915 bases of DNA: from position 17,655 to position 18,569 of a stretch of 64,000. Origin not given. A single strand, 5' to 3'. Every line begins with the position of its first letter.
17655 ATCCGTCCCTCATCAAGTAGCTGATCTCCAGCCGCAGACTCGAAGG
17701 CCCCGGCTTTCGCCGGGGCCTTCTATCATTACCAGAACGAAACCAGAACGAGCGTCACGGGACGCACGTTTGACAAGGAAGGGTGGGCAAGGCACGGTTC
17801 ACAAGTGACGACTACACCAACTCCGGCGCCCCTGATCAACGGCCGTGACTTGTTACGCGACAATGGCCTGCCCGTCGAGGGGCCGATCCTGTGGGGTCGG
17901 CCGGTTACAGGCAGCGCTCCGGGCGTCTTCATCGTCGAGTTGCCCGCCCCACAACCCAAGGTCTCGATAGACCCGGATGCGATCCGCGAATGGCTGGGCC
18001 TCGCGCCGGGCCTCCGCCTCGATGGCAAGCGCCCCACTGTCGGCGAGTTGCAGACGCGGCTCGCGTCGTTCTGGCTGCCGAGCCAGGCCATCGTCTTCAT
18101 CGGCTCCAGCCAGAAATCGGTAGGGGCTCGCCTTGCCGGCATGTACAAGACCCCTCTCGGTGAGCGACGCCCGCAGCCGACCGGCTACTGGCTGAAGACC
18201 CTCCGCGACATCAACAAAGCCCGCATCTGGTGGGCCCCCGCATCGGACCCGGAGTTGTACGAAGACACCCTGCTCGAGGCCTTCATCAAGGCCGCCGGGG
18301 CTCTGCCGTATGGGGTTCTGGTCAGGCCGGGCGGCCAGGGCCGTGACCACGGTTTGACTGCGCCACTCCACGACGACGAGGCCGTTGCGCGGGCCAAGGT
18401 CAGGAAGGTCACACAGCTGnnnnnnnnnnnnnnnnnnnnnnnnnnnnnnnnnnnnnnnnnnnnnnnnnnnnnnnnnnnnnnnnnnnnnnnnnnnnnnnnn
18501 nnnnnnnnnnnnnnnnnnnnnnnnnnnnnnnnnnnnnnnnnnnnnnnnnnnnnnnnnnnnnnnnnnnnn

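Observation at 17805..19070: GreA transcript-cleavage factor fused to a 260-aa N-terminal domain of unknown function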

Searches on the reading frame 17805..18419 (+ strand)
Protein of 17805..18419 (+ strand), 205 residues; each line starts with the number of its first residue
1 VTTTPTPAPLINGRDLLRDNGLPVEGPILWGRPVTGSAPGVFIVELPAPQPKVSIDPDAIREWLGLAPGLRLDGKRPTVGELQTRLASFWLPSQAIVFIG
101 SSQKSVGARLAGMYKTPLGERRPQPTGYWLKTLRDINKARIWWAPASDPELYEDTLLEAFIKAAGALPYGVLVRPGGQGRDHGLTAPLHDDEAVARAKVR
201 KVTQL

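Call 12: find_related_loci(query=window:17805-18419:+, collection=genome_contigs, flank=6000)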
Query window:17805-18419:+ (205 aa) in genome_contigs; peptide patterns used: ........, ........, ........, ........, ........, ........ (x = any residue, [..] = any of these).
203 stretches matched a pattern; 42 encode a relative of the query (tblastn E <= 1e-3); 42 distinct loci.
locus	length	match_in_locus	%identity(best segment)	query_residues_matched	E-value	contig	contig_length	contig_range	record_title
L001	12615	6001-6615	81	1-205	1e-114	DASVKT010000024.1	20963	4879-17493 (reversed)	MAG TPA_asm: Candidatus Limnocylindrales bacterium isolate SMAG_U3053 k141_1237624, whole genome shotgun sequence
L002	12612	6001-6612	85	1-205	3e-114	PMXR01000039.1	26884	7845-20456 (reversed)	MAG: Chloroflexi bacterium isolate fen_1026 73.20110800_E1D.52_contig_6511, whole genome shotgun sequence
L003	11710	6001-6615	82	1-205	5e-112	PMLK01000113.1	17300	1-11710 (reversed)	MAG: Chloroflexi bacterium isolate fen_1039 73.20120600_E1D.124_contig_26257, whole genome shotgun sequence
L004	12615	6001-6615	80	1-205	2e-111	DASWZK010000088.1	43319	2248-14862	MAG TPA_asm: Candidatus Limnocylindrales bacterium isolate SMAG_U3736 k141_96202, whole genome shotgun sequence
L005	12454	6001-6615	79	1-205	3e-111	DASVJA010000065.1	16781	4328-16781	MAG TPA_asm: Candidatus Limnocylindrales bacterium isolate SMAG_U3007 k141_450383, whole genome shotgun sequence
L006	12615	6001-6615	78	1-205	2e-107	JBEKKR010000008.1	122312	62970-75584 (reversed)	MAG: Candidatus Limnocylindrales bacterium isolate SPRUCE 351 SPRUCE_351_8, whole genome shotgun sequence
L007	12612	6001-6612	79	1-205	3e-107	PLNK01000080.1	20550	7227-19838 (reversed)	MAG: Chloroflexi bacterium isolate fen_1071 73.20120800_E2D.21_contig_2823, whole genome shotgun sequence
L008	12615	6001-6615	79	1-205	6e-107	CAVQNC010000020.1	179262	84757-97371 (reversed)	MAG: uncultured Chloroflexia bacterium isolate MFD03726.bin.1.123 genome assembly, contig: contig_50534, whole genome sh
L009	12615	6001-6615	78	1-205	2e-106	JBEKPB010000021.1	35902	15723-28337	MAG: Candidatus Limnocylindrales bacterium isolate SPRUCE 454 SPRUCE_454_21, whole genome shotgun sequence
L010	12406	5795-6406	78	1-205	1e-105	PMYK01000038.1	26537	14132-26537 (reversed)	MAG: Chloroflexi bacterium isolate fen_1029 73.20110800_E2D.56_contig_4987, whole genome shotgun sequence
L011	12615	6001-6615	76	1-205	1e-104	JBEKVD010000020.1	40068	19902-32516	MAG: Candidatus Limnocylindrales bacterium isolate SPRUCE 597 SPRUCE_597_20, whole genome shotgun sequence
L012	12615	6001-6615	78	1-205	8e-105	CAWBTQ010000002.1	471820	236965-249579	MAG: uncultured Chloroflexia bacterium isolate MFD01299.bin.1.122 genome assembly, contig: contig_12966, whole genome sh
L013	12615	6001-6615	81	1-205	4e-104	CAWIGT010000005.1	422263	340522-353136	MAG: uncultured Chloroflexia bacterium isolate MFD05502.bin.2.33 genome assembly, contig: contig_39360, whole genome sho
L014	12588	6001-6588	80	10-205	2e-103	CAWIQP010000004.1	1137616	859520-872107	MAG: uncultured Chloroflexia bacterium isolate MFD01689.bin.1.101 genome assembly, contig: contig_26210, whole genome sh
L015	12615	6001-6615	76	1-205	6e-103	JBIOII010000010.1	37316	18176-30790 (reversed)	MAG: Candidatus Limnocylindrales bacterium isolate GcC5-39 k141_950435_length_37316_cov_45.4684, whole genome shotgun se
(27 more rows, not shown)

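Call 16: predict_structure(alignment_id=A1)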
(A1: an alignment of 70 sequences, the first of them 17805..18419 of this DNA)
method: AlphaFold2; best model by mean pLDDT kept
length: 205 residues; sequences in the alignment: 70
mean_pLDDT: 76.8   pTM: 0.75
mean pLDDT of the five models: 76.8, 73.7, 73.2, 67.1, 64.4
residues with pLDDT >= 90: 60; 70-90: 93; 50-70: 18; < 50: 34
segments of 3 or more residues with pLDDT < 50: 1-4, 177-203
pLDDT, mean of each block of 10 residues (from residue 1): 52 92 91 85 91 89 80 80 85 89 89 79 64 91 92 91 85 53 38 38 44
secondary structure, 60 per line:
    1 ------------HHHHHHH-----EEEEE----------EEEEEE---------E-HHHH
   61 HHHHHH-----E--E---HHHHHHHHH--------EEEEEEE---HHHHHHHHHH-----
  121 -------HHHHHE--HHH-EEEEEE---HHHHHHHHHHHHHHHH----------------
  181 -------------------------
elements in order: H13-19 E25-29 E40-45 H57-66 H79-87 E96-102 H106-115 H128-132 E140-145 H149-164

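Call 19: fold_search(model_id=the predicted structure, library=pdb)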
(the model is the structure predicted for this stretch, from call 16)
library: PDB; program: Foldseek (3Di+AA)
matches with E <= 10: 57; with E <= 0.001: 0
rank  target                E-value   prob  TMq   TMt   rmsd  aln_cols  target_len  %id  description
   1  3mx4_G                6.5e-02  0.57  0.33  0.32   7.9       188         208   13  DNA binding and cleavage by the GIY-YIG endonuclease R.Eco29KI inactive variant E142Q (released 2010-09-08)
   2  3nic_A                1.0e-01  0.47  0.32  0.31   7.8       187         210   13  DNA binding and cleavage by the GIY-YIG endonuclease R.Eco29kI inactive variant Y49F (released 2010-09-08)
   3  3nic_C                1.6e-01  0.38  0.32  0.32   8.0       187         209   13  DNA binding and cleavage by the GIY-YIG endonuclease R.Eco29kI inactive variant Y49F (released 2010-09-08)
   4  9jzw_B                1.0e+00  0.05  0.19  0.14  13.4       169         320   12  Crystal structure of E. coli AIR synthetase (released 2025-10-15)
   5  9nlv_A                1.1e+00  0.02  0.13  0.07  15.3       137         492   14  Cryo-EM structure of hexameric SenDRT9 RT-ncRNA complex (released 2025-05-14)
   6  9nlx_A                1.3e+00  0.03  0.15  0.08  14.7       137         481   14  Cryo-EM structure of the trimeric SenDRT9 RT-ncRNA complex (GST fusion) (released 2025-05-14)
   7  9vma_A                1.4e+00  0.02  0.14  0.08  14.9       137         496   14  Cryo-EM structure of substrate-bound DRT9 hexamer complex (released 2025-08-20)
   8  9jzw_C                1.5e+00  0.04  0.20  0.14  12.4       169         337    9  Crystal structure of E. coli AIR synthetase (released 2025-10-15)
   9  9u51_A                1.7e+00  0.04  0.19  0.08  13.0       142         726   18  Cryo-EM structure of Mycobacterium tuberculosis MmpL5 in complex with AcpM (released 2025-12-10)
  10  1cli_A                2.0e+00  0.04  0.20  0.14  11.1       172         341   10  X-RAY CRYSTAL STRUCTURE OF AMINOIMIDAZOLE RIBONUCLEOTIDE SYNTHETASE (PURM), FROM THE E. COLI PURINE BIOSYNTHETIC PATHW (released 1999-10-06)
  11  9nl2_A                2.1e+00  0.02  0.15  0.04  19.3       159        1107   11  Structure of R2 retrotransposon protein from Platysternon megacephalum initiating target-primed reverse transcription (released 2025-06-18)
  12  7uzf_a                2.1e+00  0.01  0.13  0.04  31.2       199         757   10  Rat Kidney V-ATPase with SidK, State 1 (released 2023-11-22)
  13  6ifl_A                2.7e+00  0.02  0.16  0.07  12.1       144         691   10  Cryo-EM structure of type III-A Csm-NTR complex (released 2018-12-12)
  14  1wjw_MODEL_1_A        3.3e+00  0.06  0.13  0.22   6.9        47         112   19  Solution structure of the C-terminal domain of mouse phosphoacetylglucosamine mutase (PAGM) (released 2004-11-29)
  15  6xpl                  3.3e+00  0.05  0.11  0.21   3.7        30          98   17  CutR Screw, form 2 with 33.8 angstrom pitch (released 2020-07-22)
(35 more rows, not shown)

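Call 21: search_protein_families(library=pfam, alignment_id=A1, max_evalue=10)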
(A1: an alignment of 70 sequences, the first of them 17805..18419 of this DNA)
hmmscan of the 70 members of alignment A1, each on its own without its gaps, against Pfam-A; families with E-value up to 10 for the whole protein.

A. member 1, window:17805-18419:+ (205 aa): 0 families

B. families by the number of members that match (of 70 scanned): 17 families
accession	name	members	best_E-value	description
PF03449.20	GreA_GreB_N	69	7.9e-28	Transcription elongation factor, N-terminal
PF01272.25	GreA_GreB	69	1.4e-25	Transcription elongation factor, GreA/GreB, C-term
PF05543.19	Peptidase_C47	4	0.04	Staphopain peptidase C47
PF16859.10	TetR_C_11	3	0.22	Tetracyclin repressor-like, C-terminal domain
PF13275.11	S4_2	2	0.0062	S4 domain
PF04954.18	SIP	2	0.025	Siderophore-interacting protein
PF09237.17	GAGA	2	0.13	GAGA factor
PF08614.16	ATG16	2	0.16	Autophagy protein 16 (ATG16)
PF13264.11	DUF4055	2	0.18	Domain of unknown function (DUF4055)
PF02933.23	CDC48_2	2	0.81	Cell division protein 48 (CDC48), domain 2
PF13546.12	DDE_5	1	0.0069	DDE superfamily endonuclease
PF14549.12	P22_Cro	1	0.028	DNA-binding transcriptional regulator Cro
PF06559.16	DCD_N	1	0.072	2'-deoxycytidine 5'-triphosphate deaminase (DCD) N-terminal domain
PF04220.17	YihI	1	0.091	Der GTPase activator (YihI)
PF20063.5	DUF6462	1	0.16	Family of unknown function (DUF6462)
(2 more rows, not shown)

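Call 24: fold_search(model_id=the predicted structure, library=viral)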
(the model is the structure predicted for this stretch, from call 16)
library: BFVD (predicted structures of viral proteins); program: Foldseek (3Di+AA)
matches with E <= 10: 80; with E <= 0.001: 0
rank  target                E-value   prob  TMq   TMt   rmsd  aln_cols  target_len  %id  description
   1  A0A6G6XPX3            1.2e-01  0.66  0.34  0.23   8.3       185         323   12  (no name in the UniProt tables at hand)
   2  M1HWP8                1.2e-01  0.54  0.31  0.24   7.9       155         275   12  (no name in the UniProt tables at hand)
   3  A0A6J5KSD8            1.9e-01  0.60  0.31  0.32  10.5       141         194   11  Uncharacterized protein [uncultured Caudovirales phage]
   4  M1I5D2                6.5e-01  0.11  0.26  0.33  18.4       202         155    9  (no name in the UniProt tables at hand)
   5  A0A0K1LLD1            8.3e-01  0.16  0.22  0.26   7.6       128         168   13  Endonuclease [Rhodobacter phage RcTitan]
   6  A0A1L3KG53            8.3e-01  0.02  0.16  0.06  17.2       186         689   12  (no name in the UniProt tables at hand)
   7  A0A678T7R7            8.9e-01  0.03  0.15  0.14  16.8       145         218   12  Polyprotein (Fragment) [Ornithogalum mosaic virus]
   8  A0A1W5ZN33            1.3e+00  0.02  0.14  0.10  16.3       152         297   12  NIb protein (Fragment) [Bean common mosaic virus]
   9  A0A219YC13            1.4e+00  0.18  0.31  0.44   5.7       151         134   10  Nucleoid disruption protein [Aeromonas phage 65.2]
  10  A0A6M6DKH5            1.6e+00  0.12  0.28  0.23   6.8       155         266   14  (no name in the UniProt tables at hand)
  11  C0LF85                1.7e+00  0.01  0.14  0.04  16.4       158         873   11  RNA-directed RNA polymerase [Soybean yellow mottle mosaic virus]
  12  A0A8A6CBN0            2.0e+00  0.11  0.29  0.45  10.4       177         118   12  (no name in the UniProt tables at hand)
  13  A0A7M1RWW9            2.0e+00  0.01  0.15  0.06  16.5       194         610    8  DNA polymerase [uncultured phage cr3_1]
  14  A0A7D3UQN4            2.3e+00  0.01  0.09  0.02  15.3        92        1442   20  Major capsid protein [Fadolivirus FV1/VV64]
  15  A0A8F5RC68            2.4e+00  0.01  0.14  0.10  15.9       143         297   12  RNA-dependent RNA polymerase [Grapevine-associated cryspo-like virus 1]
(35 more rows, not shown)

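Call 26: search_solved_structures(query=A2, max_evalue=10, show_alignments=3)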
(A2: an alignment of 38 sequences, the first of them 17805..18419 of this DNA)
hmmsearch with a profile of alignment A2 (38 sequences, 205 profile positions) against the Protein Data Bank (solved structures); distinct sequences matched with E-value up to 10: 0.

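Call 37: search_protein_representatives(alignment_id=A3)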
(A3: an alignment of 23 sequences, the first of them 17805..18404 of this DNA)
Query: 23 sequences, 200 profile positions. Proteins with E-value up to 0.001 (for the whole library): 931; up to 1e-10: 659; up to 1e-30: 103. The best 150 are listed.
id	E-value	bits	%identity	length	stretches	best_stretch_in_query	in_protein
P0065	3.1e-107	372.9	-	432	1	1-200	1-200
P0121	5.8e-86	303.5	-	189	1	24-189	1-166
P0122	2.8e-72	258.8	-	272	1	1-135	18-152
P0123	8.2e-72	257.3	-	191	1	2-141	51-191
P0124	2.9e-67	242.4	-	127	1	1-127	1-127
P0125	7.0e-63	228.1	-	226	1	75-198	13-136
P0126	2.8e-58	213.1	-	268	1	9-194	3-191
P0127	4.5e-58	212.4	-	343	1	10-197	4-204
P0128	5.1e-55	202.4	-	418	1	12-193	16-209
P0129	1.2e-54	201.3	-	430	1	8-198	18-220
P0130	1.2e-54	201.2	-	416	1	15-197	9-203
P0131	1.4e-54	201.0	-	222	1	8-196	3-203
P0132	1.4e-53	197.7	-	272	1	7-196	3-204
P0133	1.7e-53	197.5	-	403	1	14-196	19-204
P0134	1.5e-52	194.4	-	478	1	13-192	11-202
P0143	8.7e-50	185.4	-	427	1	8-198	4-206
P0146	7.7e-49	182.3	-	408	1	13-195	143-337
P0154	5.8e-46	172.9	-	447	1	13-195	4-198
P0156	2.4e-45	170.8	-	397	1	12-188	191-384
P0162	1.3e-43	165.2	-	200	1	9-189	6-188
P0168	9.0e-42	159.2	-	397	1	12-195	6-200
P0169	1.5e-41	158.5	-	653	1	13-194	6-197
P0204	2.1e-33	131.9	-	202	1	15-186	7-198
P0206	3.7e-33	131.1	-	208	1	16-185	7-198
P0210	1.9e-32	128.7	-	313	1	15-187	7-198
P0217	2.7e-31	125.0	-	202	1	14-185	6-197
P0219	4.3e-31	124.3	-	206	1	14-185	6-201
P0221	8.5e-31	123.4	-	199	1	10-186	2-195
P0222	1.0e-30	123.1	-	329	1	14-186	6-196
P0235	7.6e-30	120.3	-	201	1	14-184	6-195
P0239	9.4e-30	120.0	-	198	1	14-186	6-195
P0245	2.2e-29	118.8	-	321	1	14-194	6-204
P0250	3.3e-29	118.2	-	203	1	14-188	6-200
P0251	3.3e-29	118.2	-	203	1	15-185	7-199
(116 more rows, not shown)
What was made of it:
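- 17832..18374 (+): N-terminal folded domain (residues ~10-190): GIY-YIG-like core plus elaborations. Hallmark positions in the window: F42 (17928-30), F98 (18096-98), R109 (18129-31), Y114, Q124, E153 (18261-63), V171 (18315-17). Family search found 931 clusters (call 37).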

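Call 40: search_protein_families(library=pfam, alignment_id=A4, max_evalue=0.01)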
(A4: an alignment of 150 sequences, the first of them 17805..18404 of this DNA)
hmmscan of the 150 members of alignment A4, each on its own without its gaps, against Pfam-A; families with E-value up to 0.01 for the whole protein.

A. member 1, window:17805-18404:+ (200 aa): 0 families

B. families by the number of members that match (of 150 scanned): 7 families
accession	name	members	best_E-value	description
PF03449.20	GreA_GreB_N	25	1.5e-28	Transcription elongation factor, N-terminal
PF01272.25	GreA_GreB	19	1.3e-23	Transcription elongation factor, GreA/GreB, C-term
PF20815.3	GIY_YIG_2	2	0.003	GIY-YIG catalytic domain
PF25444.1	THBD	1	0.00078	Thrombomodulin-like domain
PF02359.24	CDC48_N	1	0.003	Cell division protein 48 (CDC48), N-terminal domain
PF03946.19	Ribosomal_L11_N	1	0.0054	Ribosomal protein L11, N-terminal domain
PF01541.30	GIY-YIG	1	0.0055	GIY-YIG catalytic domain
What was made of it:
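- Three members hit PF20815 or PF01541 at E 0.003-0.006 (call 40).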

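Call 43: list_cluster_members(proteins=[P0128, P0134, P0143, P0154, P0168, P0204, P0217, P0250, P0210, P0222])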
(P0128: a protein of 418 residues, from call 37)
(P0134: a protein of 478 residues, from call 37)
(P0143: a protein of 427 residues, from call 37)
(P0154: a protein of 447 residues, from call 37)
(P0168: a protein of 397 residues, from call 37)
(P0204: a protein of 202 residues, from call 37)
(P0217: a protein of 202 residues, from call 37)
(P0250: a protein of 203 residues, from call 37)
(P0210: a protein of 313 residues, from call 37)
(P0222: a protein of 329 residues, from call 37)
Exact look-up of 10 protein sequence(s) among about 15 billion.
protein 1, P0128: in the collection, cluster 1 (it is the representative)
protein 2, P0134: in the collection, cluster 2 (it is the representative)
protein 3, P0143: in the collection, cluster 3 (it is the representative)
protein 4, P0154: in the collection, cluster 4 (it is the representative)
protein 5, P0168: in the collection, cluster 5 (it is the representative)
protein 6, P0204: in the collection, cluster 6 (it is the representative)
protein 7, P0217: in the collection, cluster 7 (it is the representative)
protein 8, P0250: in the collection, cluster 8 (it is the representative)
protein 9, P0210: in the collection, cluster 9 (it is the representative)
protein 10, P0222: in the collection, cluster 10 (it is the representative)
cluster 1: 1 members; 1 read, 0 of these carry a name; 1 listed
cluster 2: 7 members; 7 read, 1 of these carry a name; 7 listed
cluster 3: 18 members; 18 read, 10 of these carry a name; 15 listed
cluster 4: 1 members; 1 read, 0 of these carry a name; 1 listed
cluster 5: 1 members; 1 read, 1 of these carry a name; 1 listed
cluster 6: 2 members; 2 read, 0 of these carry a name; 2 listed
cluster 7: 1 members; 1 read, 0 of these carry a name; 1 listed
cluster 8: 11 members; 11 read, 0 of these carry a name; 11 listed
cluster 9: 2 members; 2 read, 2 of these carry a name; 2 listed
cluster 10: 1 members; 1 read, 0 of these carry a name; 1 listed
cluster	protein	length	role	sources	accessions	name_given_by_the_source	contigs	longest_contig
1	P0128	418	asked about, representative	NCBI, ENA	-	-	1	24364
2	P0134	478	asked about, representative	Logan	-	-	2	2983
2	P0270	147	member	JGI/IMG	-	transcription elongation factor GreA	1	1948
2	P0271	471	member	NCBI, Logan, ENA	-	-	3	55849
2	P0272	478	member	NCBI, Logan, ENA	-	-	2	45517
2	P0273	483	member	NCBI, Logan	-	-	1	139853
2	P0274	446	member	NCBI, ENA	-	-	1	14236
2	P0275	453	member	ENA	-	-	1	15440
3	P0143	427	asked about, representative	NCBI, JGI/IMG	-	transcription elongation factor GreA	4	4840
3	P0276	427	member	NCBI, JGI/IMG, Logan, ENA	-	transcription elongation factor GreA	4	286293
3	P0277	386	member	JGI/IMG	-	transcription elongation factor GreA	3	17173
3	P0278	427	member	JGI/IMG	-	transcription elongation factor GreA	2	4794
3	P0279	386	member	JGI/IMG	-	transcription elongation factor GreA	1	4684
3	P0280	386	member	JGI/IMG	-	transcription elongation factor GreA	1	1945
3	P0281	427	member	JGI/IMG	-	transcription elongation factor GreA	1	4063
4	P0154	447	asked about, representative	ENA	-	-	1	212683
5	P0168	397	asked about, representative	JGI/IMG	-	transcription elongation factor GreA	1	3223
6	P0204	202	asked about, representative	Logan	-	-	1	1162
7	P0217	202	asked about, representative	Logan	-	-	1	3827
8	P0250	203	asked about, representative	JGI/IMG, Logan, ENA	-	-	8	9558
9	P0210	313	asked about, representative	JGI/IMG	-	hypothetical protein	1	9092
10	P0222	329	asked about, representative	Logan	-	-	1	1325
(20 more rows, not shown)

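Call 44: find_encoding_contigs(protein=P0250, flank=5000, max_places=5)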
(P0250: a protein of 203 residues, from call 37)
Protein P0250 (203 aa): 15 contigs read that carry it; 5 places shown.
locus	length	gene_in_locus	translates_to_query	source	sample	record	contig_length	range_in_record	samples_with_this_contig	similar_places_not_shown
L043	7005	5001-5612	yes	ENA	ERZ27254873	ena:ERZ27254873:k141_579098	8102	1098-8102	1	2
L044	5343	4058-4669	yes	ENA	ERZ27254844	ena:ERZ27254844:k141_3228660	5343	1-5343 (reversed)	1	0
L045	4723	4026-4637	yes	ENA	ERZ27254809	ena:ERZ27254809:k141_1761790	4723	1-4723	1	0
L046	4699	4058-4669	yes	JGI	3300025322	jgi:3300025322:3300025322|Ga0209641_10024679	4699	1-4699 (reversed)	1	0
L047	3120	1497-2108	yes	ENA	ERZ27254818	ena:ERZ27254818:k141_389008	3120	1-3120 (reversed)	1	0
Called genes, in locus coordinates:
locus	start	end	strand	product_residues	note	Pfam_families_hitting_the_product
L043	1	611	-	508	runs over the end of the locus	-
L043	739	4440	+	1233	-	PF13604:AAA_30 (faint)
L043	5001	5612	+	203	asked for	-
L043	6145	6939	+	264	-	PF00753:Lactamase_B, PF19583:ODP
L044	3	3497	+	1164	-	?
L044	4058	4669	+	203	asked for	-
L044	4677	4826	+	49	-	-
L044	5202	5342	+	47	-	?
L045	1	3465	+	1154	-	?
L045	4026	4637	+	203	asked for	-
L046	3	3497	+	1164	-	?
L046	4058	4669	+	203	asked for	-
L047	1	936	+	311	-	?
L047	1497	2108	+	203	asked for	-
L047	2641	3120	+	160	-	?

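Call 45: find_encoding_contigs(protein=P0210, flank=5000, max_places=3)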
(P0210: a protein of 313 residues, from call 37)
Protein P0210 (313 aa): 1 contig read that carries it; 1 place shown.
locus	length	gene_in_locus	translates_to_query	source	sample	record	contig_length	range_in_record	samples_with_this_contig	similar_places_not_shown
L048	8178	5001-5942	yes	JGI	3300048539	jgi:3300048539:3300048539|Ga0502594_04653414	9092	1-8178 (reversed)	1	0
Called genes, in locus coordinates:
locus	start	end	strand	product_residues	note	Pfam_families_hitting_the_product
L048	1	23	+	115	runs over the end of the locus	-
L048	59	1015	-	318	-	PF00248:Aldo_ket_red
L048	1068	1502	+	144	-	PF09394:Inhibitor_I42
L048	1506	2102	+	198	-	PF05076:SUFU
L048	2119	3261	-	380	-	PF14417:MEDS, PF00990:GGDEF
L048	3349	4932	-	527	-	PF00672:HAMP (weak), PF00211:Guanylate_cyc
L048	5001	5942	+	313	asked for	-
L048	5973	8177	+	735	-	?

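Call 46: search_protein_families(library=pfam, proteins=[L043:739-4437:+, L048:5973-8177:+, P0210, P0222, P0245, P0169, P0146, P0156], max_evalue=0.01)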
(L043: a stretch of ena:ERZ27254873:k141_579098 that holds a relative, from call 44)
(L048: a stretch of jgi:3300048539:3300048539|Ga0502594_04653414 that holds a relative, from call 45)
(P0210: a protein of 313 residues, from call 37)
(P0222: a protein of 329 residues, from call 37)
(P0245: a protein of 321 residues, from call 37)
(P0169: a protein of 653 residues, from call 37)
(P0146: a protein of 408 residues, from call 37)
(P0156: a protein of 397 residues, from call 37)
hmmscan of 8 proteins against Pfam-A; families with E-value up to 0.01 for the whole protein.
L043:739-4437:+ (1233 aa): 9 families
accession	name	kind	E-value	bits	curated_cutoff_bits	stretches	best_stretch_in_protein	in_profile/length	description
PF13604.12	AAA_30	-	1.1e-06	29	27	1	49-100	6-55/191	AAA domain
PF20720.3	nSTAND3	-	7.7e-05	22.9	27.2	0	52-108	6-61/155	Novel STAND NTPase 3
PF13191.12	AAA_16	-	0.00023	22.2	32.6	0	116-167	22-73/167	AAA ATPase domain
PF05729.18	NACHT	-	0.00027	21.3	26.7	0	121-141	3-23/167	NACHT domain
PF13401.12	AAA_22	-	0.00042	21.1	27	0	121-199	8-91/130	AAA domain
PF00004.35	AAA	-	0.0012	19.7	21.2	0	68-94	3-29/131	ATPase family associated with various cellular activities (AAA)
PF07728.20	AAA_5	-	0.0032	17.9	22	0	121-146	2-25/139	AAA domain (dynein-related subfamily)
PF13481.12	AAA_25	-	0.0059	16.7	27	0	122-150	37-64/195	AAA domain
PF24883.2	NPHP3_N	-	0.007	17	24.8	0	120-140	24-44/164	Nephrocystin 3, N-terminal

L048:5973-8177:+ (735 aa): 3 families
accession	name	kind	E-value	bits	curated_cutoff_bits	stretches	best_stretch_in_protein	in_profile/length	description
PF04851.21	ResIII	-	7.6e-15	55.6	22.5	1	8-226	3-163/164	Type III restriction enzyme, res subunit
PF00270.35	DEAD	-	3.3e-07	30.6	26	1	30-226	16-161/167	DEAD/DEAH box helicase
PF12710.13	HAD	-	0.0045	17.9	27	0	135-221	50-130/189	haloacid dehalogenase-like hydrolase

P0210 (313 aa): 0 families

P0222 (329 aa): 0 families

P0245 (321 aa): 0 families

P0169 (653 aa): 1 family
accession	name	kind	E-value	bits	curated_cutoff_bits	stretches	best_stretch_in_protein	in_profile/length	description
PF03449.20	GreA_GreB_N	-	2.5e-22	79.3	24.5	1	286-342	3-59/71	Transcription elongation factor, N-terminal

P0146 (408 aa): 0 families

P0156 (397 aa): 0 families
